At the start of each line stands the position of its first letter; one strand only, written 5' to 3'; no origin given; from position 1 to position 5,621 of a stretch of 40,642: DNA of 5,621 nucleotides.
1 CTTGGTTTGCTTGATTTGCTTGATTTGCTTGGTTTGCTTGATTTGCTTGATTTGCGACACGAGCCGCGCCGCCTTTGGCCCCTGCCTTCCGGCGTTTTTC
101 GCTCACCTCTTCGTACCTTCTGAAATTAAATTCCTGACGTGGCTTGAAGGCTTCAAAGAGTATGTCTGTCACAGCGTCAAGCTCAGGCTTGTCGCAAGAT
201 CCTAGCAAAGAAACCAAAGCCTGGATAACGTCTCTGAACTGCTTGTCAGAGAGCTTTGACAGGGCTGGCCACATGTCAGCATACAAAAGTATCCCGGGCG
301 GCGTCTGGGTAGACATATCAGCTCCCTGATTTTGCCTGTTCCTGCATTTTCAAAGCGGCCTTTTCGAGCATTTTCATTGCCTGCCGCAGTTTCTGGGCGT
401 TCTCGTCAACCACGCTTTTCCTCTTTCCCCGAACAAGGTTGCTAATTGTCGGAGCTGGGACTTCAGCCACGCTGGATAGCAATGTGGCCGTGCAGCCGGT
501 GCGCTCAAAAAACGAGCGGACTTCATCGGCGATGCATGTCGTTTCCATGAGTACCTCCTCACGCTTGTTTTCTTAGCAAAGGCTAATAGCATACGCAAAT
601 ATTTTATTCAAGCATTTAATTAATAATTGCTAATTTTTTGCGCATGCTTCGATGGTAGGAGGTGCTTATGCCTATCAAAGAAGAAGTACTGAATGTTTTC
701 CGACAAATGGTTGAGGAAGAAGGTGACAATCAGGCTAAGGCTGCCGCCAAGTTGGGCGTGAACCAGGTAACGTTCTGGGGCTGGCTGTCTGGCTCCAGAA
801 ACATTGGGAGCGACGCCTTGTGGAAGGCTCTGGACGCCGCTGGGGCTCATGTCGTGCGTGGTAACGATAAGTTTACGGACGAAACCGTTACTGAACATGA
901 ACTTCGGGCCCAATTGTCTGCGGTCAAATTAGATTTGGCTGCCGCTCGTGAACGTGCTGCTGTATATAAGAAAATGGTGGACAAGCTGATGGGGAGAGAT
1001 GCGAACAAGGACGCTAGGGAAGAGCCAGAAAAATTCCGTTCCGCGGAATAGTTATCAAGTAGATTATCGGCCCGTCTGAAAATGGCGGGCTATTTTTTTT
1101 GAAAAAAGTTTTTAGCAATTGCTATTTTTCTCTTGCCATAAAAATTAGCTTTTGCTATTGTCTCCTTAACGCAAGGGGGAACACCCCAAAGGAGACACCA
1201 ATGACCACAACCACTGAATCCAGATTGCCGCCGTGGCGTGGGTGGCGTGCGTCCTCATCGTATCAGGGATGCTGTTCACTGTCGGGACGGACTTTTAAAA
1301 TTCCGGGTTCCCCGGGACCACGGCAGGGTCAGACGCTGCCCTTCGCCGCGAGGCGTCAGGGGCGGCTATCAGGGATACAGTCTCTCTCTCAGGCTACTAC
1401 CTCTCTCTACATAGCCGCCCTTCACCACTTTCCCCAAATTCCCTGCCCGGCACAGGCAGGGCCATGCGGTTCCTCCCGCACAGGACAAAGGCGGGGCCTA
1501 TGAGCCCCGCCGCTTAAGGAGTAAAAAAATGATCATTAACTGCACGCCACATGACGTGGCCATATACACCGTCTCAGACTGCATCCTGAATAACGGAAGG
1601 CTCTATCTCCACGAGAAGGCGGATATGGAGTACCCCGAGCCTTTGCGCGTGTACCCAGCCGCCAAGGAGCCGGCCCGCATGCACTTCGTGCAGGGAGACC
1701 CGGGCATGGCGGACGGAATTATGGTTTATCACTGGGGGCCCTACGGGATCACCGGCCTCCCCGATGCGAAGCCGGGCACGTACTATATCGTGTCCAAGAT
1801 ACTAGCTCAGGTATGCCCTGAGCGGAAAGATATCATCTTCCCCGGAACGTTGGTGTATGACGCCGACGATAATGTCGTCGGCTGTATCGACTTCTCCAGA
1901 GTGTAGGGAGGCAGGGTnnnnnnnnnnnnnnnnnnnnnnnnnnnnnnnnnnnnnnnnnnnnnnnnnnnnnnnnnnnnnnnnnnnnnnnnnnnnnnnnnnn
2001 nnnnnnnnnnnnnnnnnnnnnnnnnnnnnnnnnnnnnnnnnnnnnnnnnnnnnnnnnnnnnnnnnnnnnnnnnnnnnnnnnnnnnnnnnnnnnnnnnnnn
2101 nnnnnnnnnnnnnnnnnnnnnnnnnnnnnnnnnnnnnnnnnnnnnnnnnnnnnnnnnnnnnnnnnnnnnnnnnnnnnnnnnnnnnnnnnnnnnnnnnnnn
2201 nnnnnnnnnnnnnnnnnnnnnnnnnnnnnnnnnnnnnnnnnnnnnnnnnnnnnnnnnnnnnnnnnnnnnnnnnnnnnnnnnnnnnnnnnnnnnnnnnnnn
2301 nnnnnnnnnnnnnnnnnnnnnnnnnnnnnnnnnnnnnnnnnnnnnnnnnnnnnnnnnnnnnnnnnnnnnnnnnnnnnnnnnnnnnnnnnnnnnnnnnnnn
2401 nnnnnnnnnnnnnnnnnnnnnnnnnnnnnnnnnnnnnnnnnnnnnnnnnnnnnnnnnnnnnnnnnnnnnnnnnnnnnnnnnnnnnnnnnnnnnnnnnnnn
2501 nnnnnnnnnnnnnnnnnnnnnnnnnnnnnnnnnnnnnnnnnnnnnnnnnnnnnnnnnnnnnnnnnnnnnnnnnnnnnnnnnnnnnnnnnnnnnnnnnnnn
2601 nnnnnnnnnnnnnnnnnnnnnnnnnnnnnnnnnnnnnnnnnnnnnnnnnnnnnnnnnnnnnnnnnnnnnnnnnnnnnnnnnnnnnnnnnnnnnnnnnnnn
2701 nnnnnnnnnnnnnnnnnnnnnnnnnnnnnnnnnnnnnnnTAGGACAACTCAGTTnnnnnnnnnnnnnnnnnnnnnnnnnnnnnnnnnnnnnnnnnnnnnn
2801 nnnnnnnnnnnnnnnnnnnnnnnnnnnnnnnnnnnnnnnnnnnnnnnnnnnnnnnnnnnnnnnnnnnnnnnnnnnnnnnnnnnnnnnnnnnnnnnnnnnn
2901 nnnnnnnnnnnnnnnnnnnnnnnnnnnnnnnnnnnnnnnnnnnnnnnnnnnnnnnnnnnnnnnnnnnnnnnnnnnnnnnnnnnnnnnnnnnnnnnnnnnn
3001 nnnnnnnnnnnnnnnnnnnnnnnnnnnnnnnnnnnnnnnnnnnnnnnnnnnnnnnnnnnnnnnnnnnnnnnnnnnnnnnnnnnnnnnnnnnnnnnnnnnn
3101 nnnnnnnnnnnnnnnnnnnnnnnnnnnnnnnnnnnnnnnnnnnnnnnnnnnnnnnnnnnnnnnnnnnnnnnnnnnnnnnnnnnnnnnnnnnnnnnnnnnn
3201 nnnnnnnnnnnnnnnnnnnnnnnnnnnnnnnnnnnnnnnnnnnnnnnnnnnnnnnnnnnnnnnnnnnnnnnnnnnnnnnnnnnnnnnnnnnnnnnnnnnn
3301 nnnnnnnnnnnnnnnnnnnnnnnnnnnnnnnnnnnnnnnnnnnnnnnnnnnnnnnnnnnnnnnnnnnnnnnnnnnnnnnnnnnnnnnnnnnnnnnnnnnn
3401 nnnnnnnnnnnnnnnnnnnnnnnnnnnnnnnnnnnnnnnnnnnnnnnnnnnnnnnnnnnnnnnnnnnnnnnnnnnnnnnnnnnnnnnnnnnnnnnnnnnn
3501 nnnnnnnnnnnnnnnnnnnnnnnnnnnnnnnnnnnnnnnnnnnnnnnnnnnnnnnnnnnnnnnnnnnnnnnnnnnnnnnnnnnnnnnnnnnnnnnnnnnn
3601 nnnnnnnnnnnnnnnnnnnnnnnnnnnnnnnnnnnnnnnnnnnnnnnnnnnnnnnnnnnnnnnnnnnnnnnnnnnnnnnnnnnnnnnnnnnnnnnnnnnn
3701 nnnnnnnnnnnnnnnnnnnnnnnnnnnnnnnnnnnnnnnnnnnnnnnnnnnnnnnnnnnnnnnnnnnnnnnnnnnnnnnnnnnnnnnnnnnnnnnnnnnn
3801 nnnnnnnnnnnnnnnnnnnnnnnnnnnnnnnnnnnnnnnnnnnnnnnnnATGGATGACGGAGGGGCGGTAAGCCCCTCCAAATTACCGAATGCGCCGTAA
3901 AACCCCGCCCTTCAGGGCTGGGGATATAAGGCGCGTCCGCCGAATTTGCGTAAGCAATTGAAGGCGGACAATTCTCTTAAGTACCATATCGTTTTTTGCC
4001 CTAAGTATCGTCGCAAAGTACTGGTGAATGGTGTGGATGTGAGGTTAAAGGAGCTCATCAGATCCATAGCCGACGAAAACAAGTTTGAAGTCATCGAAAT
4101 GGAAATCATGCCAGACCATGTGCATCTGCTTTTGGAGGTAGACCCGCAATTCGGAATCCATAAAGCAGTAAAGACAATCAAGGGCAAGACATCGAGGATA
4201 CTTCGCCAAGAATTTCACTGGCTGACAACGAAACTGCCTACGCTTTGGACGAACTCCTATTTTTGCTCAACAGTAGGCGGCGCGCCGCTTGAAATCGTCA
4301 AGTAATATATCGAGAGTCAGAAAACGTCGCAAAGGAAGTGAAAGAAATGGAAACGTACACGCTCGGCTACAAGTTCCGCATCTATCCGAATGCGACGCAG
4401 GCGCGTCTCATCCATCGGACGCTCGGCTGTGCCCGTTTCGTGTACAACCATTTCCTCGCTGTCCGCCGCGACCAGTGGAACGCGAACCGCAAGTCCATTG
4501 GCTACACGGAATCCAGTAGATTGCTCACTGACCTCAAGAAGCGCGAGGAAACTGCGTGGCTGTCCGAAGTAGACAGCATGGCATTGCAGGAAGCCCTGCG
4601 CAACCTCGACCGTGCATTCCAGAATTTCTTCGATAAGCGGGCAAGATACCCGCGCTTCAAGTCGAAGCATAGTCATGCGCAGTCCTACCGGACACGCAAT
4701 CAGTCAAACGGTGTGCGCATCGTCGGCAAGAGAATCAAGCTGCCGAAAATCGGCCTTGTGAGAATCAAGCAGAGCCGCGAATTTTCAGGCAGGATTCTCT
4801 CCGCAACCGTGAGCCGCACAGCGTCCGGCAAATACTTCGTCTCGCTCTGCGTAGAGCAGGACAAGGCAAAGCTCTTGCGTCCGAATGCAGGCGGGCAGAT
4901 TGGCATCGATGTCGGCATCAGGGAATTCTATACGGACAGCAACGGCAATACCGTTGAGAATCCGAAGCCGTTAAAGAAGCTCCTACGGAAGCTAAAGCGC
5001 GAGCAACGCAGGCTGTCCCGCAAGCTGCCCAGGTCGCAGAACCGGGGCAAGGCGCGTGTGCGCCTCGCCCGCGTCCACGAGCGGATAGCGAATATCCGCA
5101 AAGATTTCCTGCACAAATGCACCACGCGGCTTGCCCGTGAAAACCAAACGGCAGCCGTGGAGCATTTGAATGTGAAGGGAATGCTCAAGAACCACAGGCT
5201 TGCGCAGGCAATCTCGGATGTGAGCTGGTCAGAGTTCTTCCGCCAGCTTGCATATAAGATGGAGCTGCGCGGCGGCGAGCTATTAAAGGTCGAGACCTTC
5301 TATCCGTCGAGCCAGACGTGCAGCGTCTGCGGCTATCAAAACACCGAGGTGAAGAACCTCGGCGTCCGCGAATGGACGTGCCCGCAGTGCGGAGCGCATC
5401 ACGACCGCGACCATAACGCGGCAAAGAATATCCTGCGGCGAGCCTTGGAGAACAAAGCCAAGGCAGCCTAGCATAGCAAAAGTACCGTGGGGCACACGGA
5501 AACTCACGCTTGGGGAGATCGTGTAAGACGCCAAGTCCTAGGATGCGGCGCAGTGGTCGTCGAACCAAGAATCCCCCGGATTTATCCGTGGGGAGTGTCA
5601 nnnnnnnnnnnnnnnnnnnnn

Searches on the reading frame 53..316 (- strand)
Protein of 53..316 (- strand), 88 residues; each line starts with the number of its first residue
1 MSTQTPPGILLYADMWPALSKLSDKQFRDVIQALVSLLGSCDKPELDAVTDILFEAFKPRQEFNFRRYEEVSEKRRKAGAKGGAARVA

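Call 63: predict_structure(alignment_id=A4)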
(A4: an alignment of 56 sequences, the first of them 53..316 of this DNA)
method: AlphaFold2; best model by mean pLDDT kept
length: 88 residues; sequences in the alignment: 56
mean_pLDDT: 90.6   pTM: 0.73
mean pLDDT of the five models: 90.6, 89.6, 88.6, 86.8, 86.7
residues with pLDDT >= 90: 64; 70-90: 18; 50-70: 6; < 50: 0
segments of 3 or more residues with pLDDT < 50: none
pLDDT, mean of each block of 10 residues (from residue 1): 78 95 98 95 96 97 93 88 72
secondary structure, 60 per line:
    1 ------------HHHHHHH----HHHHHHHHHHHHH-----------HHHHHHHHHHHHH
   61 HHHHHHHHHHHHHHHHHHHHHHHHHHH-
elements in order: H13-19 H24-36 H48-87

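Call 82: search_protein_representatives(protein=window:53-316:-)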
Query: 88 residues. Proteins with E-value up to 0.001 (for the whole library): 196; up to 1e-10: 6; up to 1e-30: 1. The best 150 are listed.
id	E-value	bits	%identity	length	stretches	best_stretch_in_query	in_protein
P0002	4.8e-50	182.8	100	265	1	1-88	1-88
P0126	1.8e-16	75.8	47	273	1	9-86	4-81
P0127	3.0e-16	75.1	50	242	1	9-86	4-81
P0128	8.0e-14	67.3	44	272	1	9-85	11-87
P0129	1.8e-12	63.1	43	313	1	8-86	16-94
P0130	8.9e-11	57.7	39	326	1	9-87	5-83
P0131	1.2e-10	57.2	42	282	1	9-88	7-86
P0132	1.9e-10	56.6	43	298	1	8-86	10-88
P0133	3.0e-10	56.0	42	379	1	9-87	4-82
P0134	3.3e-10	55.8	44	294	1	9-86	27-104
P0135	5.5e-10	55.1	39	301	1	4-86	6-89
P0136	1.2e-09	54.0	43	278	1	10-85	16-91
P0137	1.3e-09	54.0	38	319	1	9-84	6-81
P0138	2.5e-09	53.1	41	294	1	9-84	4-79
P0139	3.0e-09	52.8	36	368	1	9-84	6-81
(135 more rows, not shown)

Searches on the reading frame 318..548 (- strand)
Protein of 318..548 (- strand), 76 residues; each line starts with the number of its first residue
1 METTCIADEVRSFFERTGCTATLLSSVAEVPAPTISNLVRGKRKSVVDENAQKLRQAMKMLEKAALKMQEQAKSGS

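Call 30: search_protein_families(library=pfam, proteins=[window:318-548:-], max_evalue=0.01)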
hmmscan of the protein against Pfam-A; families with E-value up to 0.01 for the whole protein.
window:318-548:- (76 aa): 0 families

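Call 31: search_protein_families(library=phrogs, proteins=[window:318-548:-], max_evalue=0.001)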
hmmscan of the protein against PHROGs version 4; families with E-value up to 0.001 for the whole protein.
window:318-548:- (76 aa): 2 families
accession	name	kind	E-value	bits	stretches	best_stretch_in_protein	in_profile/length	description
phrog_296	-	integration and excision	0.00011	22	1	2-67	224-291/626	DNA transposition protein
phrog_4583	-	transcription regulation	0.0005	21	1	6-48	11-53/81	transcriptional repressor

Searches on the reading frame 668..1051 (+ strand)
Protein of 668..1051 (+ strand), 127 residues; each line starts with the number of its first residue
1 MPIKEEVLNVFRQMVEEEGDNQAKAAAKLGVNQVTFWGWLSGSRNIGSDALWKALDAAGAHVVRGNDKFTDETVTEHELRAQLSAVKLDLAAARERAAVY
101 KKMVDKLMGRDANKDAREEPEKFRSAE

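Call 30: search_protein_families(library=pfam, proteins=[window:668-1051:+], max_evalue=0.01)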
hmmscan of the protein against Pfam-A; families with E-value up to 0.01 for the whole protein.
window:668-1051:+ (127 aa): 3 families
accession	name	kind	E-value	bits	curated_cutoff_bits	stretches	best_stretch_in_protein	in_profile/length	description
PF13384.12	HTH_23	-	0.0021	18.3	24.6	1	14-52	13-50/50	Homeodomain-like domain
PF15943.11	YdaS_toxin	-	0.0039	17.4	30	0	12-47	2-36/65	Bacterial toxin YdaS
PF13560.12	HTH_31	-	0.0044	17.8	27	0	11-59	6-55/64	Helix-turn-helix domain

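Call 31: search_protein_families(library=phrogs, proteins=[window:668-1051:+], max_evalue=0.001)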
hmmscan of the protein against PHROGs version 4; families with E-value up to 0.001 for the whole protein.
window:668-1051:+ (127 aa): 2 families
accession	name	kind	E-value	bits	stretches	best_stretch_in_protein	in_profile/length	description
phrog_35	-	transcription regulation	1.6e-05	26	1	17-85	84-139/181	transcriptional repressor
phrog_2339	-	DNA, RNA and nucleotide metabolism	0.00037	21.5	1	2-62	21-82/98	HTH DNA binding protein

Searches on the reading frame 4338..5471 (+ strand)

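Call 30: search_protein_families(library=pfam, proteins=[window:4338-5471:+], max_evalue=0.01)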
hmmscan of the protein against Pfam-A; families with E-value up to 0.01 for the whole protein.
window:4338-5471:+ (377 aa): 3 families
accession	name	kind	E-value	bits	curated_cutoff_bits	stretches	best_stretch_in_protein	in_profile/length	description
PF01385.25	OrfB_IS605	-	8e-32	110.4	30.5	1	170-285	2-119/120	Probable transposase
PF07282.18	Cas12f1-like_TNB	-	2.5e-25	88.8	26.3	1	297-365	1-60/60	Cas12f1-like, TNB domain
PF12323.14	HTH_OrfB_IS605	-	8.4e-19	67.2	21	1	7-52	2-47/47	Helix-turn-helix domain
